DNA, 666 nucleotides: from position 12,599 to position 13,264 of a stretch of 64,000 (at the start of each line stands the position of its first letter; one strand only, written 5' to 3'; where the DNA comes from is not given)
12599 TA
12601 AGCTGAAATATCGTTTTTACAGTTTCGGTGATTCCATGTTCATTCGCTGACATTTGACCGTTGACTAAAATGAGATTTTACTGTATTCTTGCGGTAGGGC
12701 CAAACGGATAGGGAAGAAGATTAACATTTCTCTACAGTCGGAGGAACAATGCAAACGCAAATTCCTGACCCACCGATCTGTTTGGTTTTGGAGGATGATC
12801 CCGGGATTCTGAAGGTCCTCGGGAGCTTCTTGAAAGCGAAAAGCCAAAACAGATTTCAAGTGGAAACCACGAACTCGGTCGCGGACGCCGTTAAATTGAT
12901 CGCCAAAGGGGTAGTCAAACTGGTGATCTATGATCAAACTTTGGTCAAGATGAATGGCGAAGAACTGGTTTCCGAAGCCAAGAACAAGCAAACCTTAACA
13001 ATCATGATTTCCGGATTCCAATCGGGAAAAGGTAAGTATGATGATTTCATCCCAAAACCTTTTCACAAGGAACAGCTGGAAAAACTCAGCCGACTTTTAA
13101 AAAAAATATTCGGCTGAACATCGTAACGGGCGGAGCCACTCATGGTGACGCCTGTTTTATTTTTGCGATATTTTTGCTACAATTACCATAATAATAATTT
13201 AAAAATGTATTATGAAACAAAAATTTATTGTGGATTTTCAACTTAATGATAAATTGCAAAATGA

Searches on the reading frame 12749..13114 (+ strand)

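Call 75: search_protein_families(library=pfam, proteins=[window:12749-13114:+], max_evalue=0.01)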
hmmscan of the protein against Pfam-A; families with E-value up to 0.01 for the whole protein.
window:12749-13114:+ (122 aa): 1 family
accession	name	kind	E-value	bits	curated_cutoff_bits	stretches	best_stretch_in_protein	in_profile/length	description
PF00072.30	Response_reg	-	1.7e-11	44.7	30.2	1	12-112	2-108/111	Response regulator receiver domain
